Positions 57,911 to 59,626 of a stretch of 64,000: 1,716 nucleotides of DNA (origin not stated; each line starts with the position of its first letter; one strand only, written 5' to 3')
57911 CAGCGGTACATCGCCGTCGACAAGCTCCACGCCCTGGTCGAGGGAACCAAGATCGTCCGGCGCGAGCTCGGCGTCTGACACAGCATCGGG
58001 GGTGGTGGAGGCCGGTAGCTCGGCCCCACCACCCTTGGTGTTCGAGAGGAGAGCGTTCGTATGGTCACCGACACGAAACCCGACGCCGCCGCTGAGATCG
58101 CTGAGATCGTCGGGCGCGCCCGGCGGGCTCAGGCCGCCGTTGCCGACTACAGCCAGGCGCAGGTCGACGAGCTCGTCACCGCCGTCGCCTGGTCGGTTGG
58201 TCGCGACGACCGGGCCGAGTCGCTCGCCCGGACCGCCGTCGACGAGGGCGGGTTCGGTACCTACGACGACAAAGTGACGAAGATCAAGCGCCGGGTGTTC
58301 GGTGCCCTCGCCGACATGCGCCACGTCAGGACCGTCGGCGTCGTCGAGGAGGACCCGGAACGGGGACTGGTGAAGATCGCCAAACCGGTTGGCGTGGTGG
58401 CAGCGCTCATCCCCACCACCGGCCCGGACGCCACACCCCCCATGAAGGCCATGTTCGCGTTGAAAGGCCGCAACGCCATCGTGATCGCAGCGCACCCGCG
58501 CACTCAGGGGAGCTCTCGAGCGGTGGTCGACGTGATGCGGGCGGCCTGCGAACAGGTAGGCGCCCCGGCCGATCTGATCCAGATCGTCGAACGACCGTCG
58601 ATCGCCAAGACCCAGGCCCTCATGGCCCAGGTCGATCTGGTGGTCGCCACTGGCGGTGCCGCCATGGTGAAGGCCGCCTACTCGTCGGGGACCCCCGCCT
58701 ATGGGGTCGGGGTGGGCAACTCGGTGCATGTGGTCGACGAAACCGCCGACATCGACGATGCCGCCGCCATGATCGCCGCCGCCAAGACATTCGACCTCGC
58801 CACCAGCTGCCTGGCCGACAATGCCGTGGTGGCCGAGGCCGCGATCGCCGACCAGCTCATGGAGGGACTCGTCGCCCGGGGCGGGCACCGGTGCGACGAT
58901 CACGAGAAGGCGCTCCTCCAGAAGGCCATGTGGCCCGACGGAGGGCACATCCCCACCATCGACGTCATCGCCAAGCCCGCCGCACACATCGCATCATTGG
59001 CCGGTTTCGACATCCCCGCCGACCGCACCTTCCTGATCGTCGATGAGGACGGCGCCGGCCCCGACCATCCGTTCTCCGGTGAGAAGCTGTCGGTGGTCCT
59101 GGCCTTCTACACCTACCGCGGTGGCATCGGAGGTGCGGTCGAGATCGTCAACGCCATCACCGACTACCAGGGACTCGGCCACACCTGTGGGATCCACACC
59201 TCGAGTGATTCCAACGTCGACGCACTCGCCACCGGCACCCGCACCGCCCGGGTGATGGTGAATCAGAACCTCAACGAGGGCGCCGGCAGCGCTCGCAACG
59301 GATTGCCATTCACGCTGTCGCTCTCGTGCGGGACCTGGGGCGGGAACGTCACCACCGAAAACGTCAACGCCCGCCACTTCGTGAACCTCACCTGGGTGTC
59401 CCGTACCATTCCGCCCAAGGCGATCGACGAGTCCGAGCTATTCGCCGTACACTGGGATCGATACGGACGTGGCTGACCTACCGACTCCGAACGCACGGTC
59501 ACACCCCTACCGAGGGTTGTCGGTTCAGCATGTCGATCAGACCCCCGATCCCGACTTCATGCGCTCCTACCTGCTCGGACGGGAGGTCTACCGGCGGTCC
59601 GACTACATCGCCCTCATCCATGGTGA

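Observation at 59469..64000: xcb-like CoM biosynthesis trio (lyase-PLP-lyase) preceded by an uncharacterised coupled ORF, with comA displaced to the other operon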

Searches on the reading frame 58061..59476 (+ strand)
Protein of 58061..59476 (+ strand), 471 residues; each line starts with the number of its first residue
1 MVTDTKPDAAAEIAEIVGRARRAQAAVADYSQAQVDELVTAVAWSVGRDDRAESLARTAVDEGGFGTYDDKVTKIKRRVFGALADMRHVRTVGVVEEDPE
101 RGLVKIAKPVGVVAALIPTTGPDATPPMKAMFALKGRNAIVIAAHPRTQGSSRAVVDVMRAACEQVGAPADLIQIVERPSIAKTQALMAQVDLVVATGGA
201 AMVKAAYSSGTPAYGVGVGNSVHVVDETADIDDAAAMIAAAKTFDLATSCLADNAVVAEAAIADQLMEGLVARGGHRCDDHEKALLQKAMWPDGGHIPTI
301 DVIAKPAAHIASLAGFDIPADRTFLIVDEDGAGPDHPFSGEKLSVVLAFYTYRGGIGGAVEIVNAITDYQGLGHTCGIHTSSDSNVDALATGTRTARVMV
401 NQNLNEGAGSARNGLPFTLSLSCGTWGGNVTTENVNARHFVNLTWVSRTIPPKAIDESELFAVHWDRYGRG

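Call 3: search_protein_families(library=pfam, proteins=[window:58061-59476:+], max_evalue=0.01)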
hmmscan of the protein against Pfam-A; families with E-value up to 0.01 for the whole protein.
window:58061-59476:+ (471 aa): 1 family
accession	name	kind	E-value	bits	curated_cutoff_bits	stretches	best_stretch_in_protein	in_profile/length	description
PF00171.27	Aldedh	-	2.5e-16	59.7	23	1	9-273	27-292/461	Aldehyde dehydrogenase family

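Call 4: search_protein_families(library=ncbifam, proteins=[window:58061-59476:+], max_evalue=0.01)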
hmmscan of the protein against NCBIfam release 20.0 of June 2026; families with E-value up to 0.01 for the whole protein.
window:58061-59476:+ (471 aa): 20 families
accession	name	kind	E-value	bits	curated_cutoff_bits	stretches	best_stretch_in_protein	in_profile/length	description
NF047625.1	AcylSulfactDhSauS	equivalog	2.8e-154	514.4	600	1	9-470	2-464/464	acylating sulfoacetaldehyde dehydrogenase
NF010378.0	PRK13805.1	equivalog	1.2e-115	387.3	951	1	5-448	8-451/872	bifunctional acetaldehyde-CoA/alcohol dehydrogenase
TIGR02518.1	EutH_ACDH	equivalog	1.2e-98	331.1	620.1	1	12-447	9-442/488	acetaldehyde dehydrogenase (acetylating)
NF011927.0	PRK15398.1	subfamily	9.4e-53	179.5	403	1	12-432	37-446/465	aldehyde dehydrogenase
NF001221.0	PRK00197.1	equivalog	2.9e-16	59.2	289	1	12-271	6-279/418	glutamate-5-semialdehyde dehydrogenase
TIGR00407.1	proA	equivalog_domain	4.1e-16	58.8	317.45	1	102-272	96-267/398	glutamate-5-semialdehyde dehydrogenase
NF052305.1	DioxValDhHalo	equivalog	2e-08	33.6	750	1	3-273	35-307/483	2,5-dioxovalerate dehydrogenase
TIGR01780.1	SSADH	subfamily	3.3e-08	32.8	646.35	1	95-271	103-281/448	succinate-semialdehyde dehydrogenase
NF050084.1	pip_6_carb_DH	equivalog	1e-06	28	730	1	87-271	95-284/475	L-piperidine-6-carboxylate dehydrogenase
NF006992.0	PRK09457.1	subfamily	1.7e-06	27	514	1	9-272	35-300/487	succinylglutamate-semialdehyde dehydrogenase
NF047626.1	SulfactDhSafD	equivalog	1.9e-06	27.2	700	1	15-273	27-288/454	sulfoacetaldehyde dehydrogenase SafD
TIGR03250.1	PhnAcAld_DH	equivalog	1.7e-05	23.7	635.65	1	98-273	127-303/472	phosphonoacetaldehyde dehydrogenase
NF006916.0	PRK09407.1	equivalog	2e-05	23.4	521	1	105-272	152-319/526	succinic semialdehyde dehydrogenase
NF040648.1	lactal_redase_Meth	equivalog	6.6e-05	22.1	650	1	12-273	34-297/463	lactaldehyde dehydrogenase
TIGR01804.1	BADH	equivalog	7.7e-05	21.3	668.6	1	103-273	126-299/467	betaine-aldehyde dehydrogenase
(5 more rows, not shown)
